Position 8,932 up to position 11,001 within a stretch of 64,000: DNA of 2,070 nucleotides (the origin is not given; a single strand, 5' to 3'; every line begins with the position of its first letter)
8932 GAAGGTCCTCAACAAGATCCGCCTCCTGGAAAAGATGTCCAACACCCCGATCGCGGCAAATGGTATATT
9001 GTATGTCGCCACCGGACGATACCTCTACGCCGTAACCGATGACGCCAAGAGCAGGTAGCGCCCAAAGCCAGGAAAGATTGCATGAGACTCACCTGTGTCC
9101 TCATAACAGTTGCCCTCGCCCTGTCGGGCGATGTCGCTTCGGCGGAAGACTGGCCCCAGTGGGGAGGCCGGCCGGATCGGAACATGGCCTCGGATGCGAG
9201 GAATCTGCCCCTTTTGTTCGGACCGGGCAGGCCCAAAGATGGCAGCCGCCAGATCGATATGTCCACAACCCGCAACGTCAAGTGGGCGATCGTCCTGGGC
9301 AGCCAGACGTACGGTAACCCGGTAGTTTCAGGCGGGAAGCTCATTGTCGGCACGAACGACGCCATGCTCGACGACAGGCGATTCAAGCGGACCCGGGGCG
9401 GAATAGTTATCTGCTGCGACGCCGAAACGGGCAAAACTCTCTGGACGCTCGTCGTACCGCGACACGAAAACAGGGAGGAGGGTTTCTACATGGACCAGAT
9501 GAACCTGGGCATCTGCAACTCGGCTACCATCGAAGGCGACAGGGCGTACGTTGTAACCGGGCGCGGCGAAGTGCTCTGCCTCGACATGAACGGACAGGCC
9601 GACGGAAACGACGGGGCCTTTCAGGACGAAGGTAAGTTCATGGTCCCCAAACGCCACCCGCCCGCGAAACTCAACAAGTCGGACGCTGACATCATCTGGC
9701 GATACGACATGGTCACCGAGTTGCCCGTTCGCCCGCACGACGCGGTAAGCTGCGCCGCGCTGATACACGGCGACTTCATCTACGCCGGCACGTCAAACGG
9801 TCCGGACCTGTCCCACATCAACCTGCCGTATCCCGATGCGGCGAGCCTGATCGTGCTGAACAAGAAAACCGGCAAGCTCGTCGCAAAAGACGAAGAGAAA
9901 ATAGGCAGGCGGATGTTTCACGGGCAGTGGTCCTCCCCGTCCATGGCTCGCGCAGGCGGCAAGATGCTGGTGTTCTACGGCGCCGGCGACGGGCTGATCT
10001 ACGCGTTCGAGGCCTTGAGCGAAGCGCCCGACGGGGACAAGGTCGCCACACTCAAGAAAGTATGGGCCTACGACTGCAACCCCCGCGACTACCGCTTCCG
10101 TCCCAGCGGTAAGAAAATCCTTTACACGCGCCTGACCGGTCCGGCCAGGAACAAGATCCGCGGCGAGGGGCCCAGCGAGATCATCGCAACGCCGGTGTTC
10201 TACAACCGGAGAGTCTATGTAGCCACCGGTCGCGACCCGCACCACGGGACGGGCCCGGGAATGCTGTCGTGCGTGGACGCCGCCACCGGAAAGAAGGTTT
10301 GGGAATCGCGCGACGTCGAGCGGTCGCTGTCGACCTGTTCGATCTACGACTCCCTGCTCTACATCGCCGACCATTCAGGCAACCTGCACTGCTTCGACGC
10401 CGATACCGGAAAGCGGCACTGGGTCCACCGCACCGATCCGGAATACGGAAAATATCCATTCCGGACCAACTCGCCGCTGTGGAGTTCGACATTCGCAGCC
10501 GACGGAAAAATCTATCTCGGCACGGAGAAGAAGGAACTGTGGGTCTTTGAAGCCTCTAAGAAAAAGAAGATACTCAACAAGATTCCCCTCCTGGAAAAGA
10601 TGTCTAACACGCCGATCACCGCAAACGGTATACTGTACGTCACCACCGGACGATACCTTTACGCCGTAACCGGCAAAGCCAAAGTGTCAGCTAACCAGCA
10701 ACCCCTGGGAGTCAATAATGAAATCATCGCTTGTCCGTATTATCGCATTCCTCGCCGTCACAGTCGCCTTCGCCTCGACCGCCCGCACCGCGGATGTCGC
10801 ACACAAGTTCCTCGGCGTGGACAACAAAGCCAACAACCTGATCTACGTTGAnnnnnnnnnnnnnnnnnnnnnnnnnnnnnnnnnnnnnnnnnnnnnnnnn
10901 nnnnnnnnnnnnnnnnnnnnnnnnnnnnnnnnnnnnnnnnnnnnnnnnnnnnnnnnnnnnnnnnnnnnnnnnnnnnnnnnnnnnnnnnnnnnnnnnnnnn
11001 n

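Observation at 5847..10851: Tandem triplication of a PQQ-like beta-propeller gene with conserved 23-bp spacers; the third copy has lost its stop codon and overlaps the next gene by 134 bp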

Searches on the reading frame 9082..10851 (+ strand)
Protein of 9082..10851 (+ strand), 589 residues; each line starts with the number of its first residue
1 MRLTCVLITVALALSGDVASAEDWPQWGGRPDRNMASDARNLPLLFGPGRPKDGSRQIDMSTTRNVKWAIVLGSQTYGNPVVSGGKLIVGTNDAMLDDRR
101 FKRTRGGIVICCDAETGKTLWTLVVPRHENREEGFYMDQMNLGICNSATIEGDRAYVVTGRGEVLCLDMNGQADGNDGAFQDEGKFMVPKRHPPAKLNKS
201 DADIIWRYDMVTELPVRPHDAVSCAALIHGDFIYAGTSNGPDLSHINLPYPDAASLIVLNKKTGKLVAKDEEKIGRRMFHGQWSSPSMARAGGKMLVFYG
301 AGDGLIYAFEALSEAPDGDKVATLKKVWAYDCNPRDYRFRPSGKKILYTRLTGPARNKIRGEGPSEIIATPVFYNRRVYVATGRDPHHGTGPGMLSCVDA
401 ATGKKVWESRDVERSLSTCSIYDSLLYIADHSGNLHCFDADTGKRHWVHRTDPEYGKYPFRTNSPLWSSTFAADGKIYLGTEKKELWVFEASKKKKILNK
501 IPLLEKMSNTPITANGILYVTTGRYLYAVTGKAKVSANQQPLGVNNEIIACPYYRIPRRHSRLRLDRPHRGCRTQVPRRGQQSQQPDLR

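Call 3: search_protein_families(library=pfam, proteins=[window:9082-10851:+], max_evalue=0.01)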
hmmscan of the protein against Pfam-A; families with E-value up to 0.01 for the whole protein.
window:9082-10851:+ (589 aa): 4 families
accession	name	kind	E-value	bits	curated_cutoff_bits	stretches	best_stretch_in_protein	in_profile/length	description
PF13360.13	PQQ_2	-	8.9e-22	78.3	27.6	3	368-452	29-102/233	Outer membrane protein assembly factor BamB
PF13570.13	Beta-prop_ACSF4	-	4.9e-13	49.6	133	1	393-522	29-152/329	Beta-alanine-activating enzyme, beta-propeller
PF01011.28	PQQ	-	6.5e-09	35.5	26.7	0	77-131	163-214/595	Glucose/ethanol/alcohol dehydrogenase, beta-propeller domain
PF03478.24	Beta-prop_KIB1-4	-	0.00015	21.8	27.4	0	442-519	99-168/242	KIB1-4 beta-propeller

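Call 5: find_homologous_proteins(query=window:9082-10851:+, max_evalue=1e-20)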
Query window:9082-10851:+ (589 aa): 2942 proteins with E <= 1e-20 among 8000 candidates; the best 120 are listed.
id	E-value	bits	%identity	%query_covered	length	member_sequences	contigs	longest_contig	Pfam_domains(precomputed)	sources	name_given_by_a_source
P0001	0.0e+0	1394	100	100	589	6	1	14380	PF01011.29,PF13360.14,PF13570.14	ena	-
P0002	0.0e+0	1151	90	92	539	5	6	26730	PF01011.29,PF13360.14,PF13570.14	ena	-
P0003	0.0e+0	1052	83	90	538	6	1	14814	PF01011.29,PF13360.14,PF13570.14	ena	-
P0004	0.0e+0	1042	81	91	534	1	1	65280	PF01011.29,PF13360.14,PF13570.14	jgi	jgi:outer membrane protein assembly factor BamB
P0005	0.0e+0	1041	82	90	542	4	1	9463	PF01011.29,PF13360.14,PF13570.14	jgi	-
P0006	0.0e+0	1029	79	91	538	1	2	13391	PF01011.29,PF13360.14,PF13570.14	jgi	-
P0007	0.0e+0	1022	79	92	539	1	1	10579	PF01011.29,PF13360.14,PF13570.14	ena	-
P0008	4.1e-297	1005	78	90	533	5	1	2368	PF01011.29,PF13360.14,PF13570.14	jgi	-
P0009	1.8e-295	999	77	91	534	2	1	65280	PF01011.29,PF13360.14,PF13570.14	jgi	jgi:outer membrane protein assembly factor BamB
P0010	5.0e-294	994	77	91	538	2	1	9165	PF01011.29,PF13360.14,PF13570.14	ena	-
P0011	8.7e-294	994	78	91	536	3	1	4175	PF01011.29,PF13360.14,PF13570.14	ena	-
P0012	6.5e-293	991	77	90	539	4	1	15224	PF01011.29,PF13360.14,PF13570.14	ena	-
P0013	2.8e-292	989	77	91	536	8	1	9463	PF01011.29,PF13360.14,PF13570.14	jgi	-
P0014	2.5e-289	979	78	90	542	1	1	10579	PF01011.29,PF13360.14,PF13570.14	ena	-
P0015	1.4e-286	970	76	90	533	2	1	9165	PF01011.29,PF13360.14,PF03478.25,PF13570.14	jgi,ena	-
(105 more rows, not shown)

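Call 6: find_encoding_contigs(protein=window:9082-10851:+, flank=6000, max_places=6)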
Protein window:9082-10851:+ (589 aa): 6 contigs read that carry it; 6 places shown.
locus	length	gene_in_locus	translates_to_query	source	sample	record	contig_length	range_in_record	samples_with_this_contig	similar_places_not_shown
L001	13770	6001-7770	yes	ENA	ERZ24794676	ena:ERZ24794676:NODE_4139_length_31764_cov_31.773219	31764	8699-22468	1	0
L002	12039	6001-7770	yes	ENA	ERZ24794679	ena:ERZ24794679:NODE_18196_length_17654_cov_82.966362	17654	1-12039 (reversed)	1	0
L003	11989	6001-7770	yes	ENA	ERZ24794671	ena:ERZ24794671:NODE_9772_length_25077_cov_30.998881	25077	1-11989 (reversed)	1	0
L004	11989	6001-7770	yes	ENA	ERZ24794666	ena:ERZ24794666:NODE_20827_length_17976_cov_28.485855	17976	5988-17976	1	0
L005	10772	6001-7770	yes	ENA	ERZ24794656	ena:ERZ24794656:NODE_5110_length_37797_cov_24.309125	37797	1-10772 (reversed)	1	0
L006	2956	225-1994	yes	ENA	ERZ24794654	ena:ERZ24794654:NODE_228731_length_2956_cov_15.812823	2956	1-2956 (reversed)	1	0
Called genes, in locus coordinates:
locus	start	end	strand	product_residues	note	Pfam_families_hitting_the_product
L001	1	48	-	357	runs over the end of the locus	PF10459:Peptidase_S46 (faint), PF00089:Trypsin, PF13365:Trypsin_2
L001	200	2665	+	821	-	PF01839:FG-GAP (faint), PF12256:TcdB_toxin_midN (faint), PF13517:FG-GAP_3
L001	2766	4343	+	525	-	PF01011:PQQ (faint), PF13570:Beta-prop_ACSF4, PF13360:PQQ_2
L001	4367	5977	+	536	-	PF01011:PQQ (faint), PF13360:PQQ_2, PF13570:Beta-prop_ACSF4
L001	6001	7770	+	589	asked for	PF01011:PQQ (faint), PF13360:PQQ_2, PF13570:Beta-prop_ACSF4 (weak)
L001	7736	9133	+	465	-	PF13360:PQQ_2 (faint), PF14269:Arylsulfotran_2 (faint), PF06439:3keto-disac_hyd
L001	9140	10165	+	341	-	-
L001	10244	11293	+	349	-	PF08495:FIST, PF10442:FIST_C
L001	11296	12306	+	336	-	PF20434:BD-FAE, PF00326:Peptidase_S9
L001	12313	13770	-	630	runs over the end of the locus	-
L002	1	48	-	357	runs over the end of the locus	PF10459:Peptidase_S46 (faint), PF00089:Trypsin, PF13365:Trypsin_2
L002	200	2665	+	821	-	PF01839:FG-GAP (faint), PF12256:TcdB_toxin_midN (faint), PF13517:FG-GAP_3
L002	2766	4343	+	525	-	PF01011:PQQ (faint), PF13570:Beta-prop_ACSF4, PF13360:PQQ_2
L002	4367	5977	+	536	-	PF01011:PQQ (faint), PF13360:PQQ_2, PF13570:Beta-prop_ACSF4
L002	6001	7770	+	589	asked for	PF01011:PQQ (faint), PF13360:PQQ_2, PF13570:Beta-prop_ACSF4 (weak)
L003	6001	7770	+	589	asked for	PF01011:PQQ (faint), PF13360:PQQ_2, PF13570:Beta-prop_ACSF4 (weak)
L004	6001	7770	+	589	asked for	PF01011:PQQ (faint), PF13360:PQQ_2, PF13570:Beta-prop_ACSF4 (weak)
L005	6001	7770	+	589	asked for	PF01011:PQQ (faint), PF13360:PQQ_2, PF13570:Beta-prop_ACSF4 (weak)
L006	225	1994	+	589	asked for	PF01011:PQQ (faint), PF13360:PQQ_2, PF13570:Beta-prop_ACSF4 (weak)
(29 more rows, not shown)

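Call 7: find_encoding_contigs(protein=P0002, flank=6000, max_places=6)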
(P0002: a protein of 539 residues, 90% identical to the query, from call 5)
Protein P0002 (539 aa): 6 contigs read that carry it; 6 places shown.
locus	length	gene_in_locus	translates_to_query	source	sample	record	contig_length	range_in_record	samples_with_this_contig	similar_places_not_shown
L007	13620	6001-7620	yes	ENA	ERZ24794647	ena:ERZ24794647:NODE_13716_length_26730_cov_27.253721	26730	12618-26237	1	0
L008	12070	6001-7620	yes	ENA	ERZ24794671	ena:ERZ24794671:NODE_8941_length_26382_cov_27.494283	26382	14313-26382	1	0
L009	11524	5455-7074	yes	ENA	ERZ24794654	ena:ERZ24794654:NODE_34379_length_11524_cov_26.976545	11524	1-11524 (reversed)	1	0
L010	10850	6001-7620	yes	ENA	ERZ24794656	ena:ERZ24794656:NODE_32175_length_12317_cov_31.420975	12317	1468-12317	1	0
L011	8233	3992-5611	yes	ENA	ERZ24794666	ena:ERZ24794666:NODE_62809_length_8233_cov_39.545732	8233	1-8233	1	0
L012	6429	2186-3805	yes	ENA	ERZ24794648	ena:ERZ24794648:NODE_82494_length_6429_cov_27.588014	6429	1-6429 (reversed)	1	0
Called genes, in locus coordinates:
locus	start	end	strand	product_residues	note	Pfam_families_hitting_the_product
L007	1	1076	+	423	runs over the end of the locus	PF01979:Amidohydro_1, PF07969:Amidohydro_3 (faint), PF12890:DHOase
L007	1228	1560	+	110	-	PF07238:PilZ (weak)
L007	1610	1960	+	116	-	-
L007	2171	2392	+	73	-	PF00837:T4_deiodinase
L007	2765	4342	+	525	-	PF01011:PQQ (faint), PF13570:Beta-prop_ACSF4, PF13360:PQQ_2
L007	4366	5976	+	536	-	PF01011:PQQ (faint), PF13360:PQQ_2, PF13570:Beta-prop_ACSF4 (weak)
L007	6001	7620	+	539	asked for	PF01011:PQQ (faint), PF13360:PQQ_2, PF13570:Beta-prop_ACSF4 (weak)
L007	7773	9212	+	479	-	PF13360:PQQ_2 (faint), PF22701:Mala_s_1-like (faint), PF06439:3keto-disac_hyd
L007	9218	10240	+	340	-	-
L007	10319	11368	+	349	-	PF08495:FIST, PF10442:FIST_C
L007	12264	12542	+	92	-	-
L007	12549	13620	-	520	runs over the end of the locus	?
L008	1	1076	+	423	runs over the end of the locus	PF01979:Amidohydro_1, PF07969:Amidohydro_3 (faint), PF12890:DHOase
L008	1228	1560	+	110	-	PF07238:PilZ (weak)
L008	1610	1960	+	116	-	-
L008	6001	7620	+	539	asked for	PF01011:PQQ (faint), PF13360:PQQ_2, PF13570:Beta-prop_ACSF4 (weak)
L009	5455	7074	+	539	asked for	PF01011:PQQ (faint), PF13360:PQQ_2, PF13570:Beta-prop_ACSF4 (weak)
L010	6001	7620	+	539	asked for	PF01011:PQQ (faint), PF13360:PQQ_2, PF13570:Beta-prop_ACSF4 (weak)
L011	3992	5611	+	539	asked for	PF01011:PQQ (faint), PF13360:PQQ_2, PF13570:Beta-prop_ACSF4 (weak)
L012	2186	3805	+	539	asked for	PF01011:PQQ (faint), PF13360:PQQ_2, PF13570:Beta-prop_ACSF4 (weak)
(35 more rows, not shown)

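Call 8: find_encoding_contigs(protein=P0003, flank=6000, max_places=4)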
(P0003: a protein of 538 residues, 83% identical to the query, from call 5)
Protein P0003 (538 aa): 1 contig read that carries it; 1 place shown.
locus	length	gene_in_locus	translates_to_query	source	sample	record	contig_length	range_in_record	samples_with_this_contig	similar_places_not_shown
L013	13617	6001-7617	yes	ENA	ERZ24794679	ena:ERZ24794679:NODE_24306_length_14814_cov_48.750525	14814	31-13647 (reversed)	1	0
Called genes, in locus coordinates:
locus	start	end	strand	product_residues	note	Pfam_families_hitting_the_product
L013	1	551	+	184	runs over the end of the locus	PF00156:Pribosyltran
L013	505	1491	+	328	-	PF02729:OTCace_N, PF00185:OTCace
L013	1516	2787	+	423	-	PF01979:Amidohydro_1, PF07969:Amidohydro_3 (faint), PF12890:DHOase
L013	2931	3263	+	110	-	PF07238:PilZ (weak)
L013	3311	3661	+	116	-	-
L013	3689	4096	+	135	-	PF00837:T4_deiodinase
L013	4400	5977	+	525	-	PF01011:PQQ (faint), PF13570:Beta-prop_ACSF4, PF13360:PQQ_2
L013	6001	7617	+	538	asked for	PF01011:PQQ (faint), PF13360:PQQ_2, PF13570:Beta-prop_ACSF4 (weak), PF13360:PQQ_2 (weak)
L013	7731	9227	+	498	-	PF13360:PQQ_2 (faint), PF06439:3keto-disac_hyd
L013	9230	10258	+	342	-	-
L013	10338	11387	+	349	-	PF08495:FIST, PF10442:FIST_C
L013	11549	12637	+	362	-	PF20434:BD-FAE (weak), PF00326:Peptidase_S9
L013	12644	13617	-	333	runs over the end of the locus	?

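Call 18: list_cluster_members(proteins=[P0001, P0002])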
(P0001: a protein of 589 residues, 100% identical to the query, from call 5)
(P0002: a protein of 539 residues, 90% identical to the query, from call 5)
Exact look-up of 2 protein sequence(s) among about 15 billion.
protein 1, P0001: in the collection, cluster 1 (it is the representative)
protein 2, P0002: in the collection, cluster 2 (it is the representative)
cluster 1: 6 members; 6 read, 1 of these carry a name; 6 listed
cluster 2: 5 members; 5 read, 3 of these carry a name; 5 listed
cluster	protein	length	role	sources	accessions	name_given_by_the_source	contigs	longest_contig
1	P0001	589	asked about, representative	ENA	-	-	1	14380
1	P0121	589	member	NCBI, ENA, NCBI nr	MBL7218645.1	MAG: PQQ-binding-like beta-propeller repeat protein [Phycisphaerae bacterium] | PQQ-binding-like beta-propeller repeat protein [Phycisphaerae bacterium]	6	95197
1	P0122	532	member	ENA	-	-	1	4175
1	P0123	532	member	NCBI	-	-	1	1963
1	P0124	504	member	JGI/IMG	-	-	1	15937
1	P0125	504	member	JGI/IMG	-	-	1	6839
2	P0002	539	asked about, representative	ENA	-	-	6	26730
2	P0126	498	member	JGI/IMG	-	outer membrane protein assembly factor BamB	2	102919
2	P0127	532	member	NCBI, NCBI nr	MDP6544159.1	MAG: PQQ-binding-like beta-propeller repeat protein [Phycisphaerae bacterium] | PQQ-binding-like beta-propeller repeat protein [Phycisphaerae bacterium]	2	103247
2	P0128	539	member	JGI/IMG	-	outer membrane protein assembly factor BamB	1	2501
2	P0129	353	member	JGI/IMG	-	-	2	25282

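Call 21: find_encoding_contigs(protein=P0124, flank=7000, max_places=3)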
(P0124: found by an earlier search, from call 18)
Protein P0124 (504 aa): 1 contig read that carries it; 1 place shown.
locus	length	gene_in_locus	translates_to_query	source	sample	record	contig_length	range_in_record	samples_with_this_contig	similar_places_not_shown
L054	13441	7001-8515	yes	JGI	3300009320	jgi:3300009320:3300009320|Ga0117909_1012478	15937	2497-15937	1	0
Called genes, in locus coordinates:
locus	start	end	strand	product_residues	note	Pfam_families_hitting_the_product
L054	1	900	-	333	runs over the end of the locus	PF00089:Trypsin, PF10459:Peptidase_S46 (faint), PF13365:Trypsin_2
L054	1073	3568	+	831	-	PF01839:FG-GAP (faint), PF16743:PliI (faint), PF12256:TcdB_toxin_midN (faint), PF13517:FG-GAP_3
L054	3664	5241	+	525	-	PF01011:PQQ (faint), PF13570:Beta-prop_ACSF4, PF13360:PQQ_2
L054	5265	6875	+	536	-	PF01011:PQQ (faint), PF13360:PQQ_2, PF13570:Beta-prop_ACSF4 (weak)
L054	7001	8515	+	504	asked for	PF01011:PQQ (faint), PF13570:Beta-prop_ACSF4 (faint), PF13360:PQQ_2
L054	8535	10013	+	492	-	PF13360:PQQ_2 (faint), PF06439:3keto-disac_hyd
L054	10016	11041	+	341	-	-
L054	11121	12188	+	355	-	PF08495:FIST, PF10442:FIST_C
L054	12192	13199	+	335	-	PF20434:BD-FAE (weak), PF00326:Peptidase_S9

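Call 22: find_encoding_contigs(protein=P0125, flank=7000, max_places=3)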
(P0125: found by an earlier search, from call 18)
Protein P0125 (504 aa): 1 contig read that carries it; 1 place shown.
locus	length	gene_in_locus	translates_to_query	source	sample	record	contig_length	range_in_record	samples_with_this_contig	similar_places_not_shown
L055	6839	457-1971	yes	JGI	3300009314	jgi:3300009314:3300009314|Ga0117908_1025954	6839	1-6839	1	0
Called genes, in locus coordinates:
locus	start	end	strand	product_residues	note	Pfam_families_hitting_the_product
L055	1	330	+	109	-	?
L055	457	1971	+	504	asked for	PF01011:PQQ (faint), PF13570:Beta-prop_ACSF4 (faint), PF13360:PQQ_2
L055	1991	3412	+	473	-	PF13360:PQQ_2 (faint), PF06439:3keto-disac_hyd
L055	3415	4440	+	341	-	-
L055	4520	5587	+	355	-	PF08495:FIST, PF10442:FIST_C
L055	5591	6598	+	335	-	PF20434:BD-FAE (weak), PF00326:Peptidase_S9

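Call 32: search_solved_structures(query=A3, max_evalue=0.001)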
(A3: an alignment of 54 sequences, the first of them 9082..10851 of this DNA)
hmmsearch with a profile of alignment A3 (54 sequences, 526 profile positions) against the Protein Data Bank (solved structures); distinct sequences matched with E-value up to 0.001: 62 (the best 60 are shown).
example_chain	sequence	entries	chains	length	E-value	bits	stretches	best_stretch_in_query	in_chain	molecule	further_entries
6tji_A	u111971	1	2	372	1.5e-48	168.6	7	424-522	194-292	Cake10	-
6tjh_A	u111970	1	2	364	5.1e-36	127.2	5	424-522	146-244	Cake9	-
6tjf_A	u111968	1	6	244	7.9e-31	110.1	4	423-522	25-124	Cake6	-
6tjg_A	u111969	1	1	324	2.7e-29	105.1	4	423-522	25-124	Cake8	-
8prj_A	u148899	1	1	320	4.4e-25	91.1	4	424-523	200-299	v31Bagel8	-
7awy_A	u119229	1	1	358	9.1e-23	83.5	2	424-522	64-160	Scone-R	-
8orr_AAA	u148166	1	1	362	8.4e-21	77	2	423-519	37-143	Outer membrane protein assembly factor BamB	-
3hxj_A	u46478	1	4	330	6.6e-20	74.1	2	384-522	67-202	Pyrrolo-quinoline quinone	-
7dxn_A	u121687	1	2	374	8.6e-19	70.4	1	407-522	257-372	Membrane associated protein kinase with beta-propeller domain, pyrrolo-quinoline quinone b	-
2yh3_A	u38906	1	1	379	1.9e-18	69.3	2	393-509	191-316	LIPOPROTEIN YFGL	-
7eq5_A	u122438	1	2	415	2.5e-18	68.8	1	406-522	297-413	Membrane associated protein kinase with beta-propeller domain, pyrrolo-quinoline quinone b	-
7evf_AA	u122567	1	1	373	2.5e-18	68.8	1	406-520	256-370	PQQ_3 domain-containing protein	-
3q54_A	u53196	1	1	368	3e-18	68.6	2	393-518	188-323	Outer membrane assembly lipoprotein YfgL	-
5ayw_B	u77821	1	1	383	3.2e-18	68.5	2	393-510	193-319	Outer membrane protein assembly factor BamB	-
7nri_B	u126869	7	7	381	3.2e-18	68.5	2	393-509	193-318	Outer membrane protein assembly factor BamB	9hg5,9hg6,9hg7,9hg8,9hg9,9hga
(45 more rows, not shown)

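Call 47: predict_structure(alignment_id=A3)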
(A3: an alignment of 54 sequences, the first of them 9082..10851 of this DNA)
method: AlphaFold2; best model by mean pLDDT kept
length: 589 residues; sequences in the alignment: 54
mean_pLDDT: 84.6   pTM: 0.83
mean pLDDT of the five models: 84.6, 83.9, 83.6, 83.5, 82.9
residues with pLDDT >= 90: 383; 70-90: 114; 50-70: 31; < 50: 61
segments of 3 or more residues with pLDDT < 50: 15-19, 534-589
pLDDT, mean of each block of 10 residues (from residue 1): 67 50 80 80 93 95 96 91 96 93 94 97 92 76 88 95 96 93 95 95 97 90 90 95 89 97 97 93 91 95 96 91 98 94 91 79 89 95 76 94 98 91 95 93 97 73 77 95 95 98 94 93 95 46 32 30 30 27 29
secondary structure, 60 per line:
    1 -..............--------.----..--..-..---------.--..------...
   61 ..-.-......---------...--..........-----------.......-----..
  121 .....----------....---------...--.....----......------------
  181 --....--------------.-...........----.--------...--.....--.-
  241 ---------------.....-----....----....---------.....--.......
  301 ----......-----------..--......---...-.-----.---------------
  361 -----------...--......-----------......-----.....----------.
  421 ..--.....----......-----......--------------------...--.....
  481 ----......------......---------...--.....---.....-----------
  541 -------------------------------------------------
elements in order: H2-15 E66-71 E81-83 E86-92 E107-113 E119-125 H136-139 E149-151 E154-158 E163-168 H183-186 E203-209 H210-213 E227-229 E232-236 E256-260 E266-269 H274-277 E287-291 E294-300 E305-310 E326-331 E372-374 E377-382 E394-399 E405-409 E420-422 E425-429 E434-439 E445-450 E471-473 E476-480 E485-490 E497-502 E512-514 E517-521 E525-529
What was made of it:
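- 9082..10695 (+): Copy C, ancestral coding part. It has 538 codons, the same length as the L054 ortholog. AlphaFold2 gives a confident propeller up to about residue 533 (call 47).
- The tail. pLDDT is about 30 for residues 534-589, against a confident propeller before that point (call 47).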
